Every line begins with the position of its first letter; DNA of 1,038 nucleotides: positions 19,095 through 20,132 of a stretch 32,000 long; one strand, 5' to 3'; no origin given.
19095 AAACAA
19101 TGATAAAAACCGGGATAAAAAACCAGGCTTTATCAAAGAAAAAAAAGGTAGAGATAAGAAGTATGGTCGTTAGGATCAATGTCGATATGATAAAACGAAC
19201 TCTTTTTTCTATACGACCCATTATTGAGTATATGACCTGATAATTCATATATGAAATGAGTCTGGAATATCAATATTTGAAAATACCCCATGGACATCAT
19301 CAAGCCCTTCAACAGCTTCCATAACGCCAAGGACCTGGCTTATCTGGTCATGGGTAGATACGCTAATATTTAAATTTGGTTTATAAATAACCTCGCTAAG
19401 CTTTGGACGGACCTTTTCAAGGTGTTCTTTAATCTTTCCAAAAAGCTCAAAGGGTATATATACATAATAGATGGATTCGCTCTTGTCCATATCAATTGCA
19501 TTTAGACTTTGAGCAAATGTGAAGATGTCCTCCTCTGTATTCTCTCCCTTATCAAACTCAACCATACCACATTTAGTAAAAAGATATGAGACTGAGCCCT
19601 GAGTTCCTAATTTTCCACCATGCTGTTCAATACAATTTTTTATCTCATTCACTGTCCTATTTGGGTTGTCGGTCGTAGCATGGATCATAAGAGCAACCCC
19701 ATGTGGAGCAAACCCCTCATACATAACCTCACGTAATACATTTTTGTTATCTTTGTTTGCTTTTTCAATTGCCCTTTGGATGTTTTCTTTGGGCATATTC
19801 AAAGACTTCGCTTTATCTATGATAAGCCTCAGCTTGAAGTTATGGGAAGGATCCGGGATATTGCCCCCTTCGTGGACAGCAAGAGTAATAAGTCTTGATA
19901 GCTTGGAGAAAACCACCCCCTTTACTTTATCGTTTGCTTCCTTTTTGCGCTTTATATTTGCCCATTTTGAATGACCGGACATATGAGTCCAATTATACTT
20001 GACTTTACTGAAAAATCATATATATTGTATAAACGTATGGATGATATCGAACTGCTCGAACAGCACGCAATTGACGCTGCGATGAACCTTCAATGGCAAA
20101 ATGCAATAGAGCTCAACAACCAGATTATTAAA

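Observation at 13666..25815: Intergenic palindromes built from 7-nt phased units: architecture conserved, unit sequence not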

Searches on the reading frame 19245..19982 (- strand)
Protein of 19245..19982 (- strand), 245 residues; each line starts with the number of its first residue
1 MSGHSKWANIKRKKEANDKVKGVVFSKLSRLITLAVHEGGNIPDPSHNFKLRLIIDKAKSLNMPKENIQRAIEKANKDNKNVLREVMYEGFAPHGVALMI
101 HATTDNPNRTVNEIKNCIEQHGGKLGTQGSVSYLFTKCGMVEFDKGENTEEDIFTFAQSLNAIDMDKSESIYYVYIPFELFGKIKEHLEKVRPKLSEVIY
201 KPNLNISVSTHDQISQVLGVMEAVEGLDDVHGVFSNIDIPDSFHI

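Call 15: find_encoding_contigs(protein=window:19245-19982:-, flank=10000, max_places=6)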
Protein window:19245-19982:- (245 aa): 24 contigs read that carry it; 3 places shown.
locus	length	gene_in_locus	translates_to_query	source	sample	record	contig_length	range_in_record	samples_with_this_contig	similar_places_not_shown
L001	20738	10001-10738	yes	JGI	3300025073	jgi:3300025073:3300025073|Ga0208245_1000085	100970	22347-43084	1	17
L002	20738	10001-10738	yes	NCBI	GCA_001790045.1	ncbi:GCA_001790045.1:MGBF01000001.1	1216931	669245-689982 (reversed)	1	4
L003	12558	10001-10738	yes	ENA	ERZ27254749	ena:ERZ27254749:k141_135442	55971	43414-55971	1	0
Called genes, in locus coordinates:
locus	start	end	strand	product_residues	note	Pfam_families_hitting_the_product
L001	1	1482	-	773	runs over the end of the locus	PF09586:YfhO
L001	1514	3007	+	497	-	PF00535:Glycos_transf_2, PF13847:Methyltransf_31 (faint), PF13489:Methyltransf_23, PF08241:Methyltransf_11, PF08242:Methyltransf_12 (weak)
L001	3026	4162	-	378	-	PF00534:Glycos_transf_1, PF13692:Glyco_trans_1_4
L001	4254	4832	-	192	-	-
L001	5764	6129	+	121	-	PF01258:zf-dskA_traR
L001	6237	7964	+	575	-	PF00999:Na_H_Exchanger, PF02254:TrkA_N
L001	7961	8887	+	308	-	-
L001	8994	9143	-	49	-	-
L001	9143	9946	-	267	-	PF14559:TPR_19 (weak), PF13431:TPR_17 (faint), PF00515:TPR_1, PF07719:TPR_2 (weak), PF13181:TPR_8 (weak), PF13424:TPR_12 (faint)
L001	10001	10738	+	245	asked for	PF20772:TACO1_YebC_N, PF01709:Transcrip_reg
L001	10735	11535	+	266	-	-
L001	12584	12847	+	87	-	PF05635:23S_rRNA_IVP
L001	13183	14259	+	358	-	-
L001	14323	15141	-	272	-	PF00459:Inositol_P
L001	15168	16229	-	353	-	PF02388:FemAB, PF13480:Acetyltransf_6, PF02388:FemAB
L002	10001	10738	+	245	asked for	PF20772:TACO1_YebC_N, PF01709:Transcrip_reg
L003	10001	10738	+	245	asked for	PF20772:TACO1_YebC_N, PF01709:Transcrip_reg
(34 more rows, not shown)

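Call 18: find_related_loci(query=window:19245-19982:-, collection=genome_contigs, flank=10000)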
Query window:19245-19982:- (245 aa) in genome_contigs; peptide patterns used: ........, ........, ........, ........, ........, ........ (x = any residue, [..] = any of these).
336 stretches matched a pattern; 254 encode a relative of the query (tblastn E <= 1e-3); the best 80 are kept; 80 distinct loci.
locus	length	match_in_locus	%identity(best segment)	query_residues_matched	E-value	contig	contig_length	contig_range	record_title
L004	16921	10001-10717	68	1-239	1e-111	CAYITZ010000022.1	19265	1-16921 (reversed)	MAG TPA_asm: uncultured Gammaproteobacteria bacterium isolate ERP119705_co4_438 genome assembly, contig: NODE_2462_lengt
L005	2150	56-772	68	1-239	2e-117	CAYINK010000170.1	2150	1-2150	MAG TPA_asm: uncultured Gammaproteobacteria bacterium isolate ERP119705_co25_345 genome assembly, contig: NODE_115178_le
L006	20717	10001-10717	67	1-239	3e-110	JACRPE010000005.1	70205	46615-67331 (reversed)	MAG: Candidatus Roizmanbacteria bacterium isolate NC_groundwater_1979_Pr3_S-0.2um_40_30 scaffold_144570, whole genome sh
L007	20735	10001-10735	62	1-245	2e-110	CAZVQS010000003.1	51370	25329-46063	MAG TPA_asm: uncultured Gammaproteobacteria bacterium isolate SRP278314_co2_148 genome assembly, contig: NODE_993_length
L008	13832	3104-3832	62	1-243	2e-100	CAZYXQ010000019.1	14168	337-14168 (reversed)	MAG TPA_asm: uncultured Gammaproteobacteria bacterium isolate binchicken_co22_138 genome assembly, contig: NODE_4481_len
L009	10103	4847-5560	58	1-238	1e-95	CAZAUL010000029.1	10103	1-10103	MAG TPA_asm: uncultured Gammaproteobacteria bacterium isolate SRP329715_co1_185 genome assembly, contig: NODE_10201_leng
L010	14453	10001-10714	56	1-238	6e-92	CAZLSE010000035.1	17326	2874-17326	MAG TPA_asm: uncultured Gammaproteobacteria bacterium isolate binchicken_co37_70 genome assembly, contig: NODE_1486_leng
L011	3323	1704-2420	57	1-239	3e-92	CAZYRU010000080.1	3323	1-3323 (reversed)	MAG TPA_asm: uncultured Gammaproteobacteria bacterium isolate SRP167436_co1_107 genome assembly, contig: NODE_48147_leng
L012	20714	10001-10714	56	1-238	1e-89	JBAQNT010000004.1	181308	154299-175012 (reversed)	MAG: Microgenomates group bacterium isolate MFD12002_ilm_asm_bin4 k127_85119, whole genome shotgun sequence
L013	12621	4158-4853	54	1-241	5e-86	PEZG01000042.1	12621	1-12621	MAG: Candidatus Roizmanbacteria bacterium CG09_land_8_20_14_0_10_41_9 CG09_land_8_20_14_0.10_scaffold_1013_c, whole geno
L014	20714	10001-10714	54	1-238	2e-85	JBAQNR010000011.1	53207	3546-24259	MAG: Microgenomates group bacterium isolate MFD12002_ilm_asm_bin47 k127_18856, whole genome shotgun sequence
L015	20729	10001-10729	55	1-244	6e-85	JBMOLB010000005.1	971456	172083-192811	MAG: Patescibacteria group bacterium isolate Betzabe_MAG013 MAG013_5, whole genome shotgun sequence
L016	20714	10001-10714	54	1-238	7e-85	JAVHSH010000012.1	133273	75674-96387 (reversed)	MAG: Patescibacteria group bacterium isolate WB02no17_40_17 NODE_17_length_133273_cov_10.333904, whole genome shotgun se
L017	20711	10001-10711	57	1-237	9e-84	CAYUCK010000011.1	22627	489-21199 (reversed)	MAG TPA_asm: uncultured Gammaproteobacteria bacterium isolate binchicken_co96_84 genome assembly, contig: NODE_903_lengt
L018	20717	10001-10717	54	1-238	7e-84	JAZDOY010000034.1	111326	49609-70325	MAG: bacterium isolate MEGAHIT-group-0.802 k141_11173818, whole genome shotgun sequence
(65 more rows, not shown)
